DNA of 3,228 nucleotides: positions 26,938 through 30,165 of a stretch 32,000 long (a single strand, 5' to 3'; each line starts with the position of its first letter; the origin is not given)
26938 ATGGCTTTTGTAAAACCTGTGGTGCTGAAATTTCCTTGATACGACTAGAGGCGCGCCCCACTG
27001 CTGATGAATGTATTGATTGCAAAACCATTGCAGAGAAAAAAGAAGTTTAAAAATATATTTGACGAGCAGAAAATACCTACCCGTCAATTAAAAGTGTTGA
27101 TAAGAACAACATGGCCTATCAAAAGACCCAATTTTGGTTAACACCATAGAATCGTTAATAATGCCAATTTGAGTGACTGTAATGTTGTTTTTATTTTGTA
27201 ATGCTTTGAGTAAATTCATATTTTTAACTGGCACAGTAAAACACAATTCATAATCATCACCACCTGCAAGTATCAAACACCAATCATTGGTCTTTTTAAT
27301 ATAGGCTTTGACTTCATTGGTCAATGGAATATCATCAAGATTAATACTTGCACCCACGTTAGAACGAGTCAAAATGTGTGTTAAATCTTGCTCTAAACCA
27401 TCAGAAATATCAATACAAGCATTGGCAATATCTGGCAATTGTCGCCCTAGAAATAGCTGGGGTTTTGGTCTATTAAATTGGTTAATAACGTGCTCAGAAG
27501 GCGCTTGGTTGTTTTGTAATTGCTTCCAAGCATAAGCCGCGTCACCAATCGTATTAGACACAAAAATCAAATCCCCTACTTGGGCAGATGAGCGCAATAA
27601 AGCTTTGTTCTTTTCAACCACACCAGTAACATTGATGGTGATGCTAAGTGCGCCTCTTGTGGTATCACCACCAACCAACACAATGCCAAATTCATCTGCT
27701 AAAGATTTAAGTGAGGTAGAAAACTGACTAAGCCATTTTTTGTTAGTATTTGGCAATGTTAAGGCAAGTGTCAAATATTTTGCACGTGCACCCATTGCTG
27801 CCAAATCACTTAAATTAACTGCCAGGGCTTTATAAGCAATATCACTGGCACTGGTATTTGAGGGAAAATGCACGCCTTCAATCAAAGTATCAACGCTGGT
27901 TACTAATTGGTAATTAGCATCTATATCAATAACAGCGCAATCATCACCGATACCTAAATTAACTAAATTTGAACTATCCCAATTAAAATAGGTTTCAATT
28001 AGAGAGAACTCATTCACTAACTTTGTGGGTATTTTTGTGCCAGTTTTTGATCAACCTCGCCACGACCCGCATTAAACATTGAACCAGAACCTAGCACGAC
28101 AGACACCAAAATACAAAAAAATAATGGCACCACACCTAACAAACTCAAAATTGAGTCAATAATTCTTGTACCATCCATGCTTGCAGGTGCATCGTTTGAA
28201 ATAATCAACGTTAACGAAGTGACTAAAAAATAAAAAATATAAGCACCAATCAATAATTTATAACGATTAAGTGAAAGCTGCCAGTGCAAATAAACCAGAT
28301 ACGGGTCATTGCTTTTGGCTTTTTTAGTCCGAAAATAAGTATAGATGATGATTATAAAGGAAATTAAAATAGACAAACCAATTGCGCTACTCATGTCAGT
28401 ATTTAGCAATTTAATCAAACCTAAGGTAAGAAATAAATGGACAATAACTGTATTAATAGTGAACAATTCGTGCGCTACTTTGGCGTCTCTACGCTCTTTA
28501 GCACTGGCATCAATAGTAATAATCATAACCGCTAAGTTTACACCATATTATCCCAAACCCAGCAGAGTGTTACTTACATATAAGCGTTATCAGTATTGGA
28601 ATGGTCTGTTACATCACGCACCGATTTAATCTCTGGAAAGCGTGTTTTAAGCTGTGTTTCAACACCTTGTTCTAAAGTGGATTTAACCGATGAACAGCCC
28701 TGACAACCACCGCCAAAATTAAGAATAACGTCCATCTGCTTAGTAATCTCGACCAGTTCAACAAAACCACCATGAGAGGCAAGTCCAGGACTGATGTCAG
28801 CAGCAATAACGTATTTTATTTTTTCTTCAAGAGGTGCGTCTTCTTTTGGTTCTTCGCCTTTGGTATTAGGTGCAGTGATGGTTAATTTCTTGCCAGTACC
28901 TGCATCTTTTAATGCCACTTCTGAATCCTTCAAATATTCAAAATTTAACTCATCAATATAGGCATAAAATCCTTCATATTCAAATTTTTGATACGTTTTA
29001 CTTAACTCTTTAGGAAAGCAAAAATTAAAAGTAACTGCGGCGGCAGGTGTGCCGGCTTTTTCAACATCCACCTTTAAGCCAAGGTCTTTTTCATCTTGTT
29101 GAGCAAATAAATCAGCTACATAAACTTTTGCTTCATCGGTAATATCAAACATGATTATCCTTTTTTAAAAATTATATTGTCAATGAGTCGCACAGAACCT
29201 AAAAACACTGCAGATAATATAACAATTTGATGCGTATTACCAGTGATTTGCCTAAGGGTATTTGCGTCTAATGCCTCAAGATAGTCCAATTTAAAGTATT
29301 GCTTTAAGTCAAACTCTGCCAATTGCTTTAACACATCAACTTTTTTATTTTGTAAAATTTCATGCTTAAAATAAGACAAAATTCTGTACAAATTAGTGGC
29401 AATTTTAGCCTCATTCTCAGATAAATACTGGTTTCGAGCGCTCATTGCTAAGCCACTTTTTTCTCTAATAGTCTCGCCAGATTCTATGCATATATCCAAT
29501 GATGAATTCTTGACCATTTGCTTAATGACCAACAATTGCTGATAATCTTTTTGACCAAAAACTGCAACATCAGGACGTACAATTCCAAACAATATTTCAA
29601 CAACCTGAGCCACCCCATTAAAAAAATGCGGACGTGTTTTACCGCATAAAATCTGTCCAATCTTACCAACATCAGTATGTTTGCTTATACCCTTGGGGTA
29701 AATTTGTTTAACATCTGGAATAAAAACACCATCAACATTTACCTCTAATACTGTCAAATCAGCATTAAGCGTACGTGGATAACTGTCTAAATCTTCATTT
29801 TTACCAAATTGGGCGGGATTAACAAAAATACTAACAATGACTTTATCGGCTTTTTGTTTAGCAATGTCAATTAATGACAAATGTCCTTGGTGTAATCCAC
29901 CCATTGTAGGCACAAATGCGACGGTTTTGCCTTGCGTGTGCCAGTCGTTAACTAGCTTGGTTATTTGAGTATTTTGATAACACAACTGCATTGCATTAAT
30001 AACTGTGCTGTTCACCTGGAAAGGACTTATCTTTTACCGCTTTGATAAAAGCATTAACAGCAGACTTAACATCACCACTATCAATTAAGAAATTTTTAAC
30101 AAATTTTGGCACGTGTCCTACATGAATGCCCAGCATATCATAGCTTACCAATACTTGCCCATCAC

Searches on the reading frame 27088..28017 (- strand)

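Call 7: search_protein_families(library=pfam, proteins=[window:27088-28017:-], max_evalue=0.01)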
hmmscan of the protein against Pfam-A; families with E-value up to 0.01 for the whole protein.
window:27088-28017:- (309 aa): 2 families
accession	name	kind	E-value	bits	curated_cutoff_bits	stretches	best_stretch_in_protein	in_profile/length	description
PF00586.29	AIRS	-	2.8e-30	105.5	24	1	24-133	1-111/112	AIR synthase related protein, N-terminal domain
PF02769.27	AIRS_C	-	8e-05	23.3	23.1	1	146-290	1-148/156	AIR synthase related protein, C-terminal domain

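Call 8: search_protein_families(library=ncbifam, proteins=[window:27088-28017:-], max_evalue=0.01)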
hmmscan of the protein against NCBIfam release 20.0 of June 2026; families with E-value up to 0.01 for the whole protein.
window:27088-28017:- (309 aa): 15 families
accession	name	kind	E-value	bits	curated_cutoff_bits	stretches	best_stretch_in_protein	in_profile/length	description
TIGR01379.1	thiL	equivalog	5.3e-92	308.2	184.15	1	3-291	2-297/320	thiamine-phosphate kinase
NF004350.0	PRK05731.1-1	equivalog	3.2e-91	305.6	441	1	2-290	4-299/325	thiamine-phosphate kinase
NF004353.0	PRK05731.2-2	equivalog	2.7e-49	167.9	301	1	22-288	17-278/311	thiamine-phosphate kinase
NF004351.0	PRK05731.1-4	equivalog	2.1e-47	161.8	324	1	3-264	16-283/321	thiamine-phosphate kinase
NF004354.0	PRK05731.2-3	equivalog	1.3e-41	142.8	204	1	17-289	10-261/273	thiamine-phosphate kinase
TIGR00476.1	selD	equivalog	5.9e-22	78.3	125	1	14-242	35-263/311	selenide, water dikinase SelD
TIGR03267.1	methan_mark_2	hypoth_equivalog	1.7e-18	66.8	365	1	19-293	39-301/323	methanogenesis marker 2 protein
TIGR04049.1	AIR_rel_sll0787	hypoth_equivalog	1.8e-15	56.8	321.3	1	21-293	40-296/318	sll0787 family AIR synthase-like protein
TIGR02124.1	hypE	equivalog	2.5e-13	49.7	251.6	1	19-238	28-251/332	hydrogenase expression/formation protein HypE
NF002098.0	PRK00943.1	equivalog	9.1e-09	34.7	299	1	17-242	42-267/347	selenide, water dikinase SelD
TIGR04369.1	fusion_not_SelD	hypoth_equivalog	7e-08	31.1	700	1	51-245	405-625/701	oxidoreductase/SelD-related fusion protein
NF010705.0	PRK14105.1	equivalog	5.9e-06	25.4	291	1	15-161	38-182/345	selenide, water dikinase SelD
TIGR04050.1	MSMEG_0567_Cter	hypoth_equivalog_domain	0.00016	21.2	312.2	1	62-234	65-230/296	MSMEG_0567/sll0787 family protein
TIGR01736.1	FGAM_synth_II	equivalog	0.00043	18.7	525.75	1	24-233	418-644/718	phosphoribosylformylglycinamidine synthase subunit PurL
TIGR00878.1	purM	equivalog_domain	0.0063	15.8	236.35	0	60-152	77-176/332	phosphoribosylformylglycinamidine cyclo-ligase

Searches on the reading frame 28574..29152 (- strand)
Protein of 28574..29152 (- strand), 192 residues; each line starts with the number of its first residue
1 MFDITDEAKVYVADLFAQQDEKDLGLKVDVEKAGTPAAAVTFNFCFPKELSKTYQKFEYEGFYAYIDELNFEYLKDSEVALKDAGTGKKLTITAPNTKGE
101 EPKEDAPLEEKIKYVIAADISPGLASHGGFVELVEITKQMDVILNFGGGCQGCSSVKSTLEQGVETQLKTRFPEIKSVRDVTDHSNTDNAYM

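Call 8: search_protein_families(library=ncbifam, proteins=[window:28574-29152:-], max_evalue=0.01)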
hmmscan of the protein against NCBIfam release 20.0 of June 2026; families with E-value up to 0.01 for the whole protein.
window:28574-29152:- (192 aa): 8 families
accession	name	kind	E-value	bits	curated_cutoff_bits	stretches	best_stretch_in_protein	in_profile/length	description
TIGR03341.1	YhgI_GntY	equivalog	5.2e-60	202.5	269.35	1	3-191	2-189/190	Fe-S biogenesis protein NfuA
NF008392.0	PRK11190.1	equivalog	1.6e-49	168.4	268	1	2-191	2-191/192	Fe-S biogenesis protein NfuA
NF010147.0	PRK13623.1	equivalog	1.1e-08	35.3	117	1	3-98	11-104/115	iron-sulfur cluster insertion protein ErpA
TIGR00049.1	TIGR00049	subfamily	1.6e-08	34.7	58.8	1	3-99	2-96/106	iron-sulfur cluster assembly accessory protein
TIGR02000.1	NifU_proper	equivalog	2e-07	30.7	273.3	1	77-178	191-287/290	Fe-S cluster assembly protein NifU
TIGR02011.1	IscA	equivalog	6.1e-06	26.4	150.6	1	4-100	3-96/105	iron-sulfur cluster assembly protein IscA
NF007049.0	PRK09502.1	equivalog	0.00065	19.8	181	1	4-100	5-98/107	iron-sulfur cluster assembly protein IscA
TIGR01997.1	sufA_proteo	equivalog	0.0099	16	136.2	0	3-99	4-97/107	Fe-S cluster assembly scaffold SufA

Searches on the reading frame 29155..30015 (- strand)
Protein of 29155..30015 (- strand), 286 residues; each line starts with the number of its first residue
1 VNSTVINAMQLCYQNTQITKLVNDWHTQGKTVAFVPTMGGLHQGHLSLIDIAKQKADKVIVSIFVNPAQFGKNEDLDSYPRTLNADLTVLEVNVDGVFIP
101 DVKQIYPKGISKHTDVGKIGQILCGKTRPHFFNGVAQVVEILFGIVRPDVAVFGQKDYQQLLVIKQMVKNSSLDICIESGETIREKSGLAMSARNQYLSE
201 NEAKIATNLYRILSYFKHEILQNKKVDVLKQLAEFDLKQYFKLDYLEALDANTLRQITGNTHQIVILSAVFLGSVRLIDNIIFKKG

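Call 8: search_protein_families(library=ncbifam, proteins=[window:29155-30015:-], max_evalue=0.01)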
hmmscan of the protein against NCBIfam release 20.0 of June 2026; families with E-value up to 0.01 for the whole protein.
window:29155-30015:- (286 aa): 6 families
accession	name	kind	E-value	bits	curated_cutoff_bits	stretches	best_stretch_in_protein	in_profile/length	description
TIGR00018.1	panC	equivalog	1.3e-90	303.3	212.75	1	16-282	8-281/283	pantoate--beta-alanine ligase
NF010004.0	PRK13477.1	equivalog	4.4e-79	266.2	524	1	16-284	9-282/514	bifunctional pantoate--beta-alanine ligase/(d)CMP kinase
TIGR00125.1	cyt_tran_rel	domain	1e-09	38.5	27.7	1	32-75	2-43/65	adenylyltransferase/cytidyltransferase family protein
NF005518.0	PRK07143.1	equivalog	7.6e-05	22.3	232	1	24-77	10-65/281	hypothetical protein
NF045965.1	RibF_rel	equivalog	0.0004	19.9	200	1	41-105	24-94/279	FAD synthase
TIGR01510.1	coaD_prev_kdtB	equivalog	0.0049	16.9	103.3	1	41-69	11-39/155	pantetheine-phosphate adenylyltransferase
